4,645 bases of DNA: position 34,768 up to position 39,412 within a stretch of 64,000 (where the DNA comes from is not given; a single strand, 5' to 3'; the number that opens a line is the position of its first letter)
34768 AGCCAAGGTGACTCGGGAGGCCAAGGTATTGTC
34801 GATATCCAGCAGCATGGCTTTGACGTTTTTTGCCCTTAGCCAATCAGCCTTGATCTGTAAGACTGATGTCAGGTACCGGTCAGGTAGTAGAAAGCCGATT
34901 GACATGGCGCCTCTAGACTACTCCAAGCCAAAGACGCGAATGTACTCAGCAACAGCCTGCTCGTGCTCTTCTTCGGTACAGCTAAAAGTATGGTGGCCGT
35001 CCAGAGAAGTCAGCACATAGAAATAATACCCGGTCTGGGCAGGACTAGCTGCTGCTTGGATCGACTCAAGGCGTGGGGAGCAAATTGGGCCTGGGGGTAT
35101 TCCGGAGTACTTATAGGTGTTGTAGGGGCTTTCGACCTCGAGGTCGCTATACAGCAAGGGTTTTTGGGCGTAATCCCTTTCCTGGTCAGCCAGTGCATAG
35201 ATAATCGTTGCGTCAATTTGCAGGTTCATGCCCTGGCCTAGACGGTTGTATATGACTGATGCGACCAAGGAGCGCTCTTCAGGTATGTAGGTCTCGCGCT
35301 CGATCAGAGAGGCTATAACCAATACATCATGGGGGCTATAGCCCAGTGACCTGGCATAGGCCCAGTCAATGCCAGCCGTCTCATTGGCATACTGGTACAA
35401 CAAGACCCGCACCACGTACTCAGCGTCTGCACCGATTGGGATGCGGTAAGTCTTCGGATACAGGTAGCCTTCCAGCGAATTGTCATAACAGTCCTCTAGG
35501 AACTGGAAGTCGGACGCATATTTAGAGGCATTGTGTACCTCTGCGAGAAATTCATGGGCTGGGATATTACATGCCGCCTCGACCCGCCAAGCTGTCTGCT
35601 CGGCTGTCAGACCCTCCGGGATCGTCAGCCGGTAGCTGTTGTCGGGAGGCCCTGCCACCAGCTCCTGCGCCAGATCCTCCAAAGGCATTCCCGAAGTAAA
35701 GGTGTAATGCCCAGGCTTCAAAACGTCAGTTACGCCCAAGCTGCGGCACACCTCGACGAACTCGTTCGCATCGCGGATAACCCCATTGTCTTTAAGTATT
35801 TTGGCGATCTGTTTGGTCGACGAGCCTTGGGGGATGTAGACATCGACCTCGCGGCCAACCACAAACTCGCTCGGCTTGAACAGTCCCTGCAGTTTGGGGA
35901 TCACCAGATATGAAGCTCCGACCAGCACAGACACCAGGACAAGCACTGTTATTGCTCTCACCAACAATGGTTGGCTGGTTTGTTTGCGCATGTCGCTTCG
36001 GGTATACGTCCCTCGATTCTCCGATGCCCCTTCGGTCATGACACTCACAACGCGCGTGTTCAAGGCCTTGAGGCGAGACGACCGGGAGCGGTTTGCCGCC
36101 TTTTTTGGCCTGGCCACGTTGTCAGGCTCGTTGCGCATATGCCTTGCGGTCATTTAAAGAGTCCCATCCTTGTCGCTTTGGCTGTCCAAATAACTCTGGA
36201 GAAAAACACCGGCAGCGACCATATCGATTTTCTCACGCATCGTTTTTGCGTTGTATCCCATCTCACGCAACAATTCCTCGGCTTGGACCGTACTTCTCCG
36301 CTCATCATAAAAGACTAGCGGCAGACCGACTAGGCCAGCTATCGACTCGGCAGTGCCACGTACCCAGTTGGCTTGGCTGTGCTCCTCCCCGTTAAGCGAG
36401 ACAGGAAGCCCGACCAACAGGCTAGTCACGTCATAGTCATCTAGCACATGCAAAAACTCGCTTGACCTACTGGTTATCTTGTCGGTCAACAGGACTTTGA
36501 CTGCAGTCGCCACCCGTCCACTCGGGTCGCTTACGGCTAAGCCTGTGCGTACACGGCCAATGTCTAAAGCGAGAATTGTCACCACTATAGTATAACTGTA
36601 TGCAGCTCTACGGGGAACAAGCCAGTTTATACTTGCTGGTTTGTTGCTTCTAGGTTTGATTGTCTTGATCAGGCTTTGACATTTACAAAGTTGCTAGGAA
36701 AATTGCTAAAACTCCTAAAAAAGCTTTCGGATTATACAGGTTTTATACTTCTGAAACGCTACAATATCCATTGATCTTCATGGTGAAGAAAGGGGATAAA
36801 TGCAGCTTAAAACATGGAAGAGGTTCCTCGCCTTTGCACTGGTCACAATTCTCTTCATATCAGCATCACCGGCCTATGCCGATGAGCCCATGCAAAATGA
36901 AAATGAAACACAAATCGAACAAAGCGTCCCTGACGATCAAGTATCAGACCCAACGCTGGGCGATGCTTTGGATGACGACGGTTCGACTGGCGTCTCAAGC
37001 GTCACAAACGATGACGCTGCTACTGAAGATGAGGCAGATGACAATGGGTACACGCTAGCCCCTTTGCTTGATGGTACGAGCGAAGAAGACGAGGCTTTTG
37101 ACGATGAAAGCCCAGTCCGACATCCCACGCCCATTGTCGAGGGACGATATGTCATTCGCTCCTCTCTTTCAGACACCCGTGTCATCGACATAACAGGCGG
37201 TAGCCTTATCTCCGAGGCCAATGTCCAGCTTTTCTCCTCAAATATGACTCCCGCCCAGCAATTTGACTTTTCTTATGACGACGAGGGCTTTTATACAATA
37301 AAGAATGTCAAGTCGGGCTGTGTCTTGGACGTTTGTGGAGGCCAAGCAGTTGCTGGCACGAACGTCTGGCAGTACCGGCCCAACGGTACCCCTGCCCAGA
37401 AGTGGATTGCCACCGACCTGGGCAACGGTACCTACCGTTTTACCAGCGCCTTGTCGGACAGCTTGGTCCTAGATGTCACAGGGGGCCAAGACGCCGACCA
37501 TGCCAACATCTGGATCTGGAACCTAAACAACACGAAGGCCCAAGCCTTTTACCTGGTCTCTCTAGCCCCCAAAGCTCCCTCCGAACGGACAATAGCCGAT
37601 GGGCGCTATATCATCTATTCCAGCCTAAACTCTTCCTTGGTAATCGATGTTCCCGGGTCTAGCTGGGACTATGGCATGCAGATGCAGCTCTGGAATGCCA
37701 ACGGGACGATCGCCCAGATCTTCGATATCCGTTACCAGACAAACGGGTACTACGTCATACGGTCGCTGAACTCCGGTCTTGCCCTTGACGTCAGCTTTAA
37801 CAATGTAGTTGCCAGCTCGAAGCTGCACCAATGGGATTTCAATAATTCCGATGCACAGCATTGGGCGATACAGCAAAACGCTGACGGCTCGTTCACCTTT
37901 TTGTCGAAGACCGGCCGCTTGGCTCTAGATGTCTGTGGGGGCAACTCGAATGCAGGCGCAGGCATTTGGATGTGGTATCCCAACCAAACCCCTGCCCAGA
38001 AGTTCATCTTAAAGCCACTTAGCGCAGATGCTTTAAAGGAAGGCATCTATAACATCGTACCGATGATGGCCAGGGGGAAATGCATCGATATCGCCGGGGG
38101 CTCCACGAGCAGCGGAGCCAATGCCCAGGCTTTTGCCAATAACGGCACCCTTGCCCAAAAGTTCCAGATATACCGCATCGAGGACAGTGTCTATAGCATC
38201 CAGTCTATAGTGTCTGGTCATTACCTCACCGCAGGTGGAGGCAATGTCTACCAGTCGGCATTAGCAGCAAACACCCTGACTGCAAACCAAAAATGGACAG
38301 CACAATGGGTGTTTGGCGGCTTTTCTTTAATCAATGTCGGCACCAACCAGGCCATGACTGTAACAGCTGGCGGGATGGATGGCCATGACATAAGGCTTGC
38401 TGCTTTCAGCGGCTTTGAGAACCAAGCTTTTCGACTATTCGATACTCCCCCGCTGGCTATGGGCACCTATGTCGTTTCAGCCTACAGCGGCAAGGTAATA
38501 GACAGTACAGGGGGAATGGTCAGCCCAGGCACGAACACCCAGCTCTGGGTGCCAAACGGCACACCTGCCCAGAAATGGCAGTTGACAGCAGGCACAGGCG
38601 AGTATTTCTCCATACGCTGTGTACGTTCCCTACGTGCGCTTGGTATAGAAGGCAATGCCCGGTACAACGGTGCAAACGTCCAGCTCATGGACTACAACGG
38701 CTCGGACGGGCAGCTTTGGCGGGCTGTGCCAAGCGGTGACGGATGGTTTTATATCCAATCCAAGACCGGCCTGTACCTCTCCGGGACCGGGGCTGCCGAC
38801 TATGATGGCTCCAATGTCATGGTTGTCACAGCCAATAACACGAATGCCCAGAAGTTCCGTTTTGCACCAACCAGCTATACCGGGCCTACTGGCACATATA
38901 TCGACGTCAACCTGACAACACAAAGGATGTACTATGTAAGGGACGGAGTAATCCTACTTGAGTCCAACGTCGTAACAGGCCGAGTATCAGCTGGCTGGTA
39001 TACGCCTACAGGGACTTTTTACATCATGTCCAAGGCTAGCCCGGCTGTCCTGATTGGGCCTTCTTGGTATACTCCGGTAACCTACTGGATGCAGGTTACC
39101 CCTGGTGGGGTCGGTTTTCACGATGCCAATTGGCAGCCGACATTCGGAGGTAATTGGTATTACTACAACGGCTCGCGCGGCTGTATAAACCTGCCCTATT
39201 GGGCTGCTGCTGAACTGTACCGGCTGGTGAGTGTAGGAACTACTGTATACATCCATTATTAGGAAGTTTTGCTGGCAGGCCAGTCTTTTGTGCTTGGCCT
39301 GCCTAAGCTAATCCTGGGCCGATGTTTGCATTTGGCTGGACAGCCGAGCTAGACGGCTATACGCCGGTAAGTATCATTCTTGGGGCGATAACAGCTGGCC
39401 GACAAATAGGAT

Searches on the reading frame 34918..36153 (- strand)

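Call 6: search_protein_families(library=pfam, proteins=[window:34918-36153:-], max_evalue=0.001)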
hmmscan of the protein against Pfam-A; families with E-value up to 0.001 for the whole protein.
window:34918-36153:- (411 aa): 1 family
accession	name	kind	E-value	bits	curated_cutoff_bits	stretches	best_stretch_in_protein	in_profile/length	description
PF02618.21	YceG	-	4.5e-81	272.8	32.4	1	105-402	1-274/275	YceG-like family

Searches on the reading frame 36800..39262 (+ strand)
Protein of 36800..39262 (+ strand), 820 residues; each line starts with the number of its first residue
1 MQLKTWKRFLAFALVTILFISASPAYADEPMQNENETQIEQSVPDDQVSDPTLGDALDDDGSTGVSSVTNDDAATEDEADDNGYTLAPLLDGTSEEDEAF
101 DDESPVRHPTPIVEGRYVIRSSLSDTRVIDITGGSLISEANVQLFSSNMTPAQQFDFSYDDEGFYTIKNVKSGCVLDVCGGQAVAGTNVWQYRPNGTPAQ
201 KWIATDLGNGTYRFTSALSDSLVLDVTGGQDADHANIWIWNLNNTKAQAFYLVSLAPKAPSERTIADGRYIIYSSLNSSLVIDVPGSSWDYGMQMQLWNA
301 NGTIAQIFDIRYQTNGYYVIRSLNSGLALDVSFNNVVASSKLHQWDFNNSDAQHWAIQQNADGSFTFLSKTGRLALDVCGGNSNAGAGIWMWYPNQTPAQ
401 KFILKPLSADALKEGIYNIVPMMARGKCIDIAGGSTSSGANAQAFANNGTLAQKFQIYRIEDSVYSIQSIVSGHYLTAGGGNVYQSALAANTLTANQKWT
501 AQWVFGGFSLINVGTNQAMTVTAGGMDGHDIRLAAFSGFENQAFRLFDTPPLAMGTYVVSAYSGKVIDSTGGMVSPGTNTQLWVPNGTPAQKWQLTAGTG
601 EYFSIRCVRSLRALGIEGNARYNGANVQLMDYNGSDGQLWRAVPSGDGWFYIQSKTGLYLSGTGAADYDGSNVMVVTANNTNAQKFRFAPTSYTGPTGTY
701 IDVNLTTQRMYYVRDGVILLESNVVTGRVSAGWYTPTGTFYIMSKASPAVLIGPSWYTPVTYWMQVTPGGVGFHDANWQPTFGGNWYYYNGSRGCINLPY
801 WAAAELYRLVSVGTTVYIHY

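Call 3: search_protein_families(library=pfam, proteins=[window:36800-39262:+], max_evalue=0.01)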
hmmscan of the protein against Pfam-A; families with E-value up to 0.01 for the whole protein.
window:36800-39262:+ (820 aa): 4 families
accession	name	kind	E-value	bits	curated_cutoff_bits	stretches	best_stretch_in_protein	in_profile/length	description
PF14200.12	RicinB_lectin_2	-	6.2e-82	270.8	25.6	7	152-240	2-89/89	Ricin-type beta-trefoil lectin domain-like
PF00652.28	Ricin_B_lectin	-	4.3e-37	127.6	29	4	274-402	7-126/126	Ricin-type beta-trefoil lectin domain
PF03734.19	YkuD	-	6.9e-22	79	23.4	1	699-818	2-146/146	L,D-transpeptidase catalytic domain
PF24208.1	Beta-tre_PLH30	-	0.0016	18.8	27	0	626-684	21-80/130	Endo-acting ulvan lyase beta-trefoil domain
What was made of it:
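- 36800..39262 (+): P4, 820 aa. Signal peptide aa 1-27, long acidic linker aa 28-107, four ricin-type trefoils aa 108-686 (nt 37121-38857), C-terminal YkuD L,D-transpeptidase domain aa 690-820. Pfam RicinB_lectin_2 6e-82 and YkuD 7e-22 (call 3).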

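Call 50: search_protein_families(library=ncbifam, proteins=[window:36800-39262:+], max_evalue=0.01)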
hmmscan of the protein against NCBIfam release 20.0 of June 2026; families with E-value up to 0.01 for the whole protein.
window:36800-39262:+ (820 aa): 5 families
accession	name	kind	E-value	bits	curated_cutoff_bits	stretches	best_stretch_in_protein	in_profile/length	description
NF035930.1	lectin_2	subfamily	5.4e-23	81.9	100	2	277-401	125-237/238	lectin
NF035929.1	lectin_1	subfamily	1e-22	80.3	800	3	558-687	763-884/886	lectin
NF004785.0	PRK06132.1-2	subfamily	4e-09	36.1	169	1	696-818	59-171/353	hypothetical protein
NF004787.0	PRK06132.1-4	equivalog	8.3e-07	28.1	409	1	694-816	55-164/347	hypothetical protein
NF004786.0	PRK06132.1-3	equivalog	3.7e-05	22.7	329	1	715-818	45-138/418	hypothetical protein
